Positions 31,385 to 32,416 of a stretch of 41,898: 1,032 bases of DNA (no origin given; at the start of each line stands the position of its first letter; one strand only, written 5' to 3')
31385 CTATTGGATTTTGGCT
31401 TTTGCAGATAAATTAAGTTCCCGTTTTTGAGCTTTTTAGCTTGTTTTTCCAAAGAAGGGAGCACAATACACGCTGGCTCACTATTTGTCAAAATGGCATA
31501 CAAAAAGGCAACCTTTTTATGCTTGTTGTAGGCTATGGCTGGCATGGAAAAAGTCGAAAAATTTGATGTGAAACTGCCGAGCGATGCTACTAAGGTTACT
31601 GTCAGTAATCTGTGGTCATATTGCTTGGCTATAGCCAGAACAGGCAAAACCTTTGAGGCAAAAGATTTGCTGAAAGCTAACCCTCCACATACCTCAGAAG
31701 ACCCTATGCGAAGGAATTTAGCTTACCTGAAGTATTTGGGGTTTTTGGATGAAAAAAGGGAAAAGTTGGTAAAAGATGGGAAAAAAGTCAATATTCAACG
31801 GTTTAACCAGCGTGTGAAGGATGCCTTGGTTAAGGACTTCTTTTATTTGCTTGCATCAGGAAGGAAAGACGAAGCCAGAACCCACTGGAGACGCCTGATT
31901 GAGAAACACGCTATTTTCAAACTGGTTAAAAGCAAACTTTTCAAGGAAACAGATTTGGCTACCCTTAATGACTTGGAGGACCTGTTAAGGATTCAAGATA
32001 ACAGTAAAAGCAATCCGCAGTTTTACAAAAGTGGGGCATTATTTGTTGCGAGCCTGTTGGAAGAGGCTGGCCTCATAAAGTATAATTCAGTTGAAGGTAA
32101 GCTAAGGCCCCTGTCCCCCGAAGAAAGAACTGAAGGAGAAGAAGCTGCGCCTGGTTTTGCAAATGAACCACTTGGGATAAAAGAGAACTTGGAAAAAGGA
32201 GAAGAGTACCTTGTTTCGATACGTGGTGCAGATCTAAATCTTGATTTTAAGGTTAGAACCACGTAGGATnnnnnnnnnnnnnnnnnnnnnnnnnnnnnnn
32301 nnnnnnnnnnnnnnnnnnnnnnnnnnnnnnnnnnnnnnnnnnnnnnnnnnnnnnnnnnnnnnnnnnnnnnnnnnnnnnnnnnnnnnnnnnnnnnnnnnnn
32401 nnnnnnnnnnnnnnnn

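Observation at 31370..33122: Transposase-less mobile cassette delivering a wHTH + NYN ribonuclease module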

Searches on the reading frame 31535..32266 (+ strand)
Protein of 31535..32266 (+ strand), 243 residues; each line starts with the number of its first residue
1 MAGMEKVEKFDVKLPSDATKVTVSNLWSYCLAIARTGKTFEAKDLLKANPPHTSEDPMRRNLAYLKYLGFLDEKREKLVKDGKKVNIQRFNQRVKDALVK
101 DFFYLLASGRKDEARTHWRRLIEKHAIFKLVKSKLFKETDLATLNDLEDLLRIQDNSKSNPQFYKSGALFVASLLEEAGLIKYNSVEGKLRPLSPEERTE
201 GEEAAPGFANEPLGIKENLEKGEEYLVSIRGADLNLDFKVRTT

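Call 5: search_protein_families(library=pfam, proteins=[window:31535-32266:+], max_evalue=0.1)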
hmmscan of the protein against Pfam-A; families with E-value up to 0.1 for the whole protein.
window:31535-32266:+ (243 aa): 0 families

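Call 11: find_encoding_contigs(protein=window:31535-32266:+, flank=10000, max_places=10)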
Protein window:31535-32266:+ (243 aa): no gene with exactly this product is on record in the collection.

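Call 18: find_homologous_proteins(query=window:31535-32266:+, max_evalue=0.01)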
Query window:31535-32266:+ (243 aa): 3 proteins with E <= 0.01 among 1132 candidates.
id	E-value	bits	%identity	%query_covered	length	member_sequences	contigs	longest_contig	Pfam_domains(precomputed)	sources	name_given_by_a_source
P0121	6.6e-155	531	100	100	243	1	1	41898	-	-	-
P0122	1.2e-75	272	54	98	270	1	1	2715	-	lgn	-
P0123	1.4e-74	268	55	98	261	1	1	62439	-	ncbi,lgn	-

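Call 20: find_encoding_contigs(protein=P0123, flank=8000, max_places=4)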
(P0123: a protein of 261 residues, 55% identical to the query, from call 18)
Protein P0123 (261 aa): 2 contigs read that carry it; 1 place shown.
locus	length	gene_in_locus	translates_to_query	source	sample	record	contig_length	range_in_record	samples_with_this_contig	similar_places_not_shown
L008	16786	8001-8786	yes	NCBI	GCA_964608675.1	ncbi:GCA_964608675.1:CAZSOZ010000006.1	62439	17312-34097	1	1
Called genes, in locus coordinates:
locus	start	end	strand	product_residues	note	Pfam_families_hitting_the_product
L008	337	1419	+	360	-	PF00091:Tubulin, PF12327:FtsZ_C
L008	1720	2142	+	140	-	PF02675:AdoMet_dc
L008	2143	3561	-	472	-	PF02163:Peptidase_M50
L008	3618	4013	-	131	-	PF24250:HVO_2718 (weak), PF01381:HTH_3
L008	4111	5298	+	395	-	PF13191:AAA_16 (faint), PF13401:AAA_22 (faint), PF00004:AAA, PF07724:AAA_2, PF17862:AAA_lid_3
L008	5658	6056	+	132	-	PF03852:Vsr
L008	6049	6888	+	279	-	PF12728:HTH_17 (weak)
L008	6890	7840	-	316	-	PF00145:DNA_methylase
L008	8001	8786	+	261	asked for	-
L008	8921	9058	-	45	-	-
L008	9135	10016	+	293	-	PF01609:DDE_Tnp_1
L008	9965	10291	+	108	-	PF01609:DDE_Tnp_1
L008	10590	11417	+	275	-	-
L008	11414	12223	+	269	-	-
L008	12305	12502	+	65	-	-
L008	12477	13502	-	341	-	PF01494:FAD_binding_3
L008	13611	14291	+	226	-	PF01255:Prenyltransf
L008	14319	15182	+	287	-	PF01040:UbiA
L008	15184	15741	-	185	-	PF02830:V4R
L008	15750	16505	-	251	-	PF03796:DnaB_C (faint), PF06745:ATPase, PF13481:AAA_25, PF23442:DUF7125, PF06745:ATPase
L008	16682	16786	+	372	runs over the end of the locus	-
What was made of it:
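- The ORF1 homologue is cargo in L008 (call 20).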

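Call 21: find_encoding_contigs(protein=P0122, flank=8000, max_places=4)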
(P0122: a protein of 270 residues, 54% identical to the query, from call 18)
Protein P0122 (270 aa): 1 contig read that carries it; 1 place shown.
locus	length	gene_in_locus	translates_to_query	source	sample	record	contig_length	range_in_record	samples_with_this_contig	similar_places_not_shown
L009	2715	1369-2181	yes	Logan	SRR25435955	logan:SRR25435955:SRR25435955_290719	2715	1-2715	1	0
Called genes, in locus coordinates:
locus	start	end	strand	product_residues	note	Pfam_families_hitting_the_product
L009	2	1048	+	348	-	?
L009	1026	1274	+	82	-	-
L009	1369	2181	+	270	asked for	-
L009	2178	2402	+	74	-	PF07927:HicA_toxin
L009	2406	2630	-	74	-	PF15919:HicB_lk_antitox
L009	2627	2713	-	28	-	?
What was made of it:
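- On Type II toxin-antitoxin pair (ORF1 antitoxin + NYN toxin): ORF1's close homologues have no NYN (calls 20, 21).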

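Call 43: predict_structure(alignment_id=A1)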
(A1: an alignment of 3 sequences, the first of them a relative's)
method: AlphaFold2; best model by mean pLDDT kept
length: 243 residues; sequences in the alignment: 3
mean_pLDDT: 78.2   pTM: 0.73
mean pLDDT of the five models: 78.2, 78.0, 76.8, 70.4, 60.9
residues with pLDDT >= 90: 113; 70-90: 73; 50-70: 9; < 50: 48
segments of 3 or more residues with pLDDT < 50: 1-4, 200-243
pLDDT, mean of each block of 10 residues (from residue 1): 54 83 94 91 87 87 95 91 91 93 94 94 93 85 92 79 90 94 89 73 35 34 37 38 31
secondary structure, 60 per line:
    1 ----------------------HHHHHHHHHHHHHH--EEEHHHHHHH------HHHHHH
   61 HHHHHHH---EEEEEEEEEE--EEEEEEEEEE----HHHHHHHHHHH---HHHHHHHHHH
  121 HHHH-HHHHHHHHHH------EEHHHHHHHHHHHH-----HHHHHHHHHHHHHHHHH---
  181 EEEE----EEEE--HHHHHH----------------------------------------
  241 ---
elements in order: H23-36 E39-41 H42-48 H55-67 E71-80 E83-92 H97-107 H111-124 H126-135 H144-155 H161-177 E181-184 E189-192 H195-200
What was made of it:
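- On Winged-helix DNA-binding protein (ORF1): The AF2 model (pLDDT 78; above 85 over residues 10-190) shows two helix-turn-helix units with beta wings (call 43).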

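Call 50: fold_search(model_id=the predicted structure, library=pdb)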
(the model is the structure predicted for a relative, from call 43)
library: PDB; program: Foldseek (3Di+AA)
matches with E <= 10: 546; with E <= 0.001: 0
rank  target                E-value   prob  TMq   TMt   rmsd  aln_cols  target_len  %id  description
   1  7z1l_O                4.3e-02  0.82  0.24  0.12  13.9       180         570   14  Structure of yeast RNA Polymerase III Pre-Termination Complex (PTC) (released 2022-08-31)
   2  7z1o_O                4.8e-02  0.85  0.25  0.12  13.8       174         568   14  Structure of yeast RNA Polymerase III PTC + NTPs (released 2022-08-31)
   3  7nvs_W                5.3e-02  1.00  0.26  0.33   8.9        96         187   16  RNA polymerase II core pre-initiation complex with closed promoter DNA in proximal position (released 2021-05-05)
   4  7z0h_O                5.9e-02  0.60  0.24  0.12  18.6       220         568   14  Structure of yeast RNA Polymerase III-Ty1 integrase complex at 2.6 A (focus subunit AC40). (released 2023-04-05)
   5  1zgj                  7.7e-02  0.85  0.28  0.20  10.5       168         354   17  Crystal structure of isoflavanone 4'-O-methyltransferase complexed with (+)-pisatin (released 2006-08-01)
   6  6f40_O                7.7e-02  0.54  0.23  0.12  15.2       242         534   11  RNA Polymerase III open complex (released 2018-01-17)
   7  1fok_A                7.7e-02  0.41  0.18  0.09  16.8       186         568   14  STRUCTURE OF RESTRICTION ENDONUCLEASE FOKI BOUND TO DNA (released 1997-12-03)
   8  5gpy_A                8.1e-02  0.98  0.24  0.32   7.0       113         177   17  Crystal structure of the human TFIIE complex (released 2016-11-02)
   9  1f4k_A                8.1e-02  0.97  0.27  0.50   8.1       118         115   17  CRYSTAL STRUCTURE OF THE REPLICATION TERMINATOR PROTEIN/B-SITE DNA COMPLEX (released 2001-06-08)
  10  8c7u_C                9.0e-02  0.66  0.22  0.21  21.0       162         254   13  Transcriptional pleiotropic repressor CodY from Enterococcus faecalis in complex with Leu and a 30-bp DNA fragment enc (released 2023-06-28)
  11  7a6h_O                9.0e-02  0.63  0.22  0.12  17.3       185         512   12  Cryo-EM structure of human apo RNA Polymerase III (released 2021-02-03)
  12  6eu2_O                9.5e-02  0.57  0.22  0.11  14.5       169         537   14  Apo RNA Polymerase III - open conformation (oPOL3) (released 2018-01-17)
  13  5z7b_A                1.1e-01  0.66  0.25  0.30  16.5       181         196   12  Crystal structure of the VanR transcription factor in complex with vanillate (released 2018-08-29)
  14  1kyz_C                1.1e-01  0.54  0.25  0.19  10.4       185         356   14  Crystal Structure Analysis of Caffeic acid/5-hydroxyferulic acid 3/5-O-methyltransferase Ferulic Acid Complex (released 2002-08-28)
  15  6eu1_O                1.2e-01  0.35  0.22  0.11  20.9       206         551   13  RNA Polymerase III - open DNA complex (OC-POL3). (released 2018-01-17)
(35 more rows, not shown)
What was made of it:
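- On Winged-helix DNA-binding protein (ORF1): Foldseek hits are all winged-helix proteins but weak, with E of 0.04 or more (call 50).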

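Call 53: search_protein_families(library=ncbifam, proteins=[P0121, P0122, P0123], max_evalue=1)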
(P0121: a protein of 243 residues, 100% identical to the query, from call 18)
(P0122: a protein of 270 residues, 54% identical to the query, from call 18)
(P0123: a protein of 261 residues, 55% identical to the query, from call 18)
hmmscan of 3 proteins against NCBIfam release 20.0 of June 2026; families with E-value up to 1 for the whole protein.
P0121 (243 aa): 0 families

P0122 (270 aa): 0 families

P0123 (261 aa): 0 families

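Call 54: search_protein_families(library=phrogs, proteins=[P0121, P0122, P0123], max_evalue=1)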
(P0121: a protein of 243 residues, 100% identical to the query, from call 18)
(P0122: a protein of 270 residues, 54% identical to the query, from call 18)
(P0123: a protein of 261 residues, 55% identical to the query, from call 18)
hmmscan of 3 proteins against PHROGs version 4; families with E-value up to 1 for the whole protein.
P0121 (243 aa): 1 family
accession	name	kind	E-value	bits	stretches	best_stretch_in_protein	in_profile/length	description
phrog_494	-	unknown function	0.37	11.9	1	103-134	18-48/59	-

P0122 (270 aa): 0 families

P0123 (261 aa): 1 family
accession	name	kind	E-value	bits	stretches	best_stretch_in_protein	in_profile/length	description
phrog_10030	-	tail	0.018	13.2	1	72-244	997-1159/2105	tail length tape measure protein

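Call 55: search_protein_families(library=padloc, proteins=[P0121, P0122, P0123], max_evalue=1)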
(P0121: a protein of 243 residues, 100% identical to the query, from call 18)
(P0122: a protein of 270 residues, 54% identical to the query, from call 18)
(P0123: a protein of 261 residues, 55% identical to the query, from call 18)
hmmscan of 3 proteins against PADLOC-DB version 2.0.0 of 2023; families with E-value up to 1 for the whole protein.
P0121 (243 aa): 0 families

P0122 (270 aa): 0 families

P0123 (261 aa): 0 families
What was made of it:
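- PADLOC gives nothing for ORF1 (call 55).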

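Call 59: search_protein_representatives(alignment_id=A1)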
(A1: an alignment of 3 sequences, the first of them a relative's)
Query: 3 sequences, 266 profile positions. Proteins with E-value up to 0.001 (for the whole library): 56; up to 1e-10: 37; up to 1e-30: 19. The best 56 are listed.
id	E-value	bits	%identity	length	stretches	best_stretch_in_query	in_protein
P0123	4.8e-136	468.6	-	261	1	3-266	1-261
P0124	2.5e-69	249.9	-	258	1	5-266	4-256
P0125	2.0e-50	187.9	-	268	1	3-265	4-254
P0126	2.0e-49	184.6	-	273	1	6-266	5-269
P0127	3.0e-44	167.7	-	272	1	4-265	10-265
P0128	1.4e-41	158.9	-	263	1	5-265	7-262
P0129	1.3e-40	155.8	-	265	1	4-263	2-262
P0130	8.1e-39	149.9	-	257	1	5-265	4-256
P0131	2.2e-38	148.5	-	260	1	4-266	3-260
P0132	3.3e-38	147.9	-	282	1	10-190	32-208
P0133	7.8e-38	146.6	-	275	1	6-264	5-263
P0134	8.4e-38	146.5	-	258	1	11-217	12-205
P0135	1.5e-37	145.7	-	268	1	9-261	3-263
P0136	2.4e-36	141.7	-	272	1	4-264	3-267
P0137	1.7e-35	138.9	-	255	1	6-264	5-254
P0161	2.6e-08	49.8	-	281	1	9-218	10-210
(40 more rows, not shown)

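Call 61: find_homologous_proteins(query=A3, max_evalue=0.00001)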
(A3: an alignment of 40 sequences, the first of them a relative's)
Query A3 (40 sequences) (243 aa, profile of the alignment): 6 proteins with E <= 0.00001 among 8000 candidates.
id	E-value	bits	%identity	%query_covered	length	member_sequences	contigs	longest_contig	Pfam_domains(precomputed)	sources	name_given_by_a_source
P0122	1.8e-79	285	54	98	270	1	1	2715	-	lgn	-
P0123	1.3e-78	282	55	98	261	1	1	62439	-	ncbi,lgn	-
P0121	3.0e-73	265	100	100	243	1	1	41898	-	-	-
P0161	7.1e-43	165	27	48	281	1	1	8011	-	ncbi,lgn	-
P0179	3.0e-40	157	27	70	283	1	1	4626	-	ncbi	-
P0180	1.7e-22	98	33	26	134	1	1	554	-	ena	-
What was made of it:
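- Tried and rejected: A profile search with the 40-sequence ORF1 alignment in the word-indexed protein database returned only 6 proteins (call 61).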

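Call 64: find_related_loci(query=A4, collection=metagenome_contigs, flank=8000)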
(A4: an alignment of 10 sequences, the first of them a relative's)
Query A4 (243 aa) in metagenome_contigs; peptide patterns used: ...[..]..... (x = any residue, [..] = any of these).
46 stretches matched a pattern; 9 encode a relative of the query (tblastn E <= 1e-3); 9 distinct loci.
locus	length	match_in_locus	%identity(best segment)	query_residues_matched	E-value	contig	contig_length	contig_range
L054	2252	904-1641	38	4-240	9e-41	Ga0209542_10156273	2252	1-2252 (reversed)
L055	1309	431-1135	37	4-242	2e-37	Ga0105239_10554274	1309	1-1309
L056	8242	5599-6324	33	4-242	1e-35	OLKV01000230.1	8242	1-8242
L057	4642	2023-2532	34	11-182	6e-28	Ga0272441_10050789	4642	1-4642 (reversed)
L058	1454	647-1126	38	12-180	4e-26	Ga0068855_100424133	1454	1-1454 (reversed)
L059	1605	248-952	28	12-241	1e-25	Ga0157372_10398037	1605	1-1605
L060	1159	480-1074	41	6-205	1e-30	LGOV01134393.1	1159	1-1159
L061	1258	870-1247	38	6-132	6e-21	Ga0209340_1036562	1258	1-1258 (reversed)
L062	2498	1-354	39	54-180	5e-17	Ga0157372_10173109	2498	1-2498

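Call 65: find_encoding_contigs(protein=P0161, flank=8000, max_places=3)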
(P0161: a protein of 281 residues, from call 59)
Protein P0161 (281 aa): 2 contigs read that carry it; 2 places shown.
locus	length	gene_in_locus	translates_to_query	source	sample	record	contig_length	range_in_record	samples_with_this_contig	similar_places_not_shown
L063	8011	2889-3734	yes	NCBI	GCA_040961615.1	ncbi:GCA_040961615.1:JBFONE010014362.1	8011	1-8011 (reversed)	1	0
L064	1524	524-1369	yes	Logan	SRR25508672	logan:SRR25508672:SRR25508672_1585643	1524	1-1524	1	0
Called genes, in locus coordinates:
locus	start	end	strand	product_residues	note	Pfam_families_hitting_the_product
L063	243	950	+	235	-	-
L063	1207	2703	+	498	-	-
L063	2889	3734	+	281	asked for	-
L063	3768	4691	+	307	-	-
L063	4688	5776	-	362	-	PF04055:Radical_SAM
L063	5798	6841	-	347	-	-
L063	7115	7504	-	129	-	-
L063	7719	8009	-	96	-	?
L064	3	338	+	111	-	?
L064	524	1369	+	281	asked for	-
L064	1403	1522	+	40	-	?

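Call 66: find_encoding_contigs(protein=P0179, flank=8000, max_places=3)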
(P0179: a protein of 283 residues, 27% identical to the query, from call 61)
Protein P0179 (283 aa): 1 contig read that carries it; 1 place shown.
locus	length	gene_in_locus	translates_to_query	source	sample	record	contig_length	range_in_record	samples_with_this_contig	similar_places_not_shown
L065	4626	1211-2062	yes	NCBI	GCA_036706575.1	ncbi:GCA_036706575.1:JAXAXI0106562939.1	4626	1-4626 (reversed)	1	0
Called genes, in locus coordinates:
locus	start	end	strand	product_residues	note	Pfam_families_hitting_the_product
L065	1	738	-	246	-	?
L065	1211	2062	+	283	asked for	-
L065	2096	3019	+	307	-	-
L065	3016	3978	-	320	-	PF04055:Radical_SAM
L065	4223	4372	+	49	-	PF01020:Ribosomal_L40e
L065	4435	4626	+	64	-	?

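Call 73: search_protein_families(library=ncbifam, proteins=[L008:9135-10016:+, L008:6049-6888:+, L056:6383-7324:+, L063:3768-4691:+, L062:590-1606:+], max_evalue=0.01)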
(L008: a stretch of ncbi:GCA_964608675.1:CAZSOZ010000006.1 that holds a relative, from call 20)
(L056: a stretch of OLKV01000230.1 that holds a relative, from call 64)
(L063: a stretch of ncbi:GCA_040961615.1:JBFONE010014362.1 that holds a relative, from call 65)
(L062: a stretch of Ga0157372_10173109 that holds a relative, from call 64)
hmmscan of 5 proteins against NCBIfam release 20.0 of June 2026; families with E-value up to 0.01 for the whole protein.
L008:9135-10016:+ (293 aa): 7 families
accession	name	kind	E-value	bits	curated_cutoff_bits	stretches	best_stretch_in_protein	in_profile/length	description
NF033579.1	transpos_IS5_2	equivalog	2.9e-26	92.6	140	1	69-274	3-202/289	IS5 family transposase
NF033593.1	transpos_ISNCY_1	equivalog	3.3e-09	36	325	1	218-284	307-376/444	ISNCY family transposase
NF033551.1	transpos_IS1182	equivalog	1.3e-08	34.3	270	1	213-274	269-332/488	IS1182 family transposase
NF033580.1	transpos_IS5_3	equivalog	1.6e-05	24.6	110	1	163-277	73-196/258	IS5 family transposase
NF033581.1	transpos_IS5_4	equivalog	6.2e-05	22.5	140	1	212-272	155-210/285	IS5 family transposase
NF050000.1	IS1_IS1595_Zn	domain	0.00041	20.8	28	1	7-44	1-33/34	IS1/IS1595 family N-terminal zinc-binding domain-containing protein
NF033592.1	transpos_IS4_1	equivalog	0.0055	15.8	115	1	102-247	21-173/332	IS4 family transposase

L008:6049-6888:+ (279 aa): 1 family
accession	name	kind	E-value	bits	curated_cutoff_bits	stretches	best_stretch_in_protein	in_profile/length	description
NF047737.1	antiphage_MADS1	equivalog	0.0019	18.4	80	1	27-50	25-48/49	methylation-associated defense system helix-turn-helix domain-containing protein MAD1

L056:6383-7324:+ (313 aa): 0 families

L063:3768-4691:+ (307 aa): 1 family
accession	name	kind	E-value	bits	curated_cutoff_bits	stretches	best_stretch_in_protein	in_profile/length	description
TIGR04474.1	tcm_partner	subfamily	5.9e-19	69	53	1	40-277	2-257/263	three-Cys-motif partner protein TcmP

L062:590-1606:+ (338 aa): 0 families
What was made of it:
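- Closest known: IS903 / IS903B. Same: The transposases match the IS5 model NF033579 (call 73).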

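Call 74: search_protein_families(library=pfam, proteins=[L008:9135-10016:+, L008:6049-6888:+, L056:6383-7324:+, L063:3768-4691:+, L062:590-1606:+, L057:2789-3724:+], max_evalue=0.01)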
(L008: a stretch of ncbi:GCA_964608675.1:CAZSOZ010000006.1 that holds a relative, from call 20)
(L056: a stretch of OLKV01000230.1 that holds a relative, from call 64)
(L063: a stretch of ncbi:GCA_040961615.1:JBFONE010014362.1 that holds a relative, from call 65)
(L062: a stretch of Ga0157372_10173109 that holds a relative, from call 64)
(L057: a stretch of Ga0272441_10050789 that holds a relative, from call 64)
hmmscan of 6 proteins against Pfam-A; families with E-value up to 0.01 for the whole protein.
L008:9135-10016:+ (293 aa): 2 families
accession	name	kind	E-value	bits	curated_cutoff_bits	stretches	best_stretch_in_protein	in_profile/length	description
PF01609.27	DDE_Tnp_1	-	2.2e-12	47.6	23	1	179-279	4-103/200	Transposase DDE domain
PF05443.17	ROS_MUCR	-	0.0066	16.9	25.4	0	18-62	50-95/123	ROS/MUCR transcriptional regulator protein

L008:6049-6888:+ (279 aa): 1 family
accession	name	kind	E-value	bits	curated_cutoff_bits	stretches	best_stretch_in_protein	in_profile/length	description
PF12728.13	HTH_17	-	3.6e-08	34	27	1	6-50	3-46/51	Helix-turn-helix domain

L056:6383-7324:+ (313 aa): 0 families

L063:3768-4691:+ (307 aa): 0 families

L062:590-1606:+ (338 aa): 0 families

L057:2789-3724:+ (311 aa): 0 families
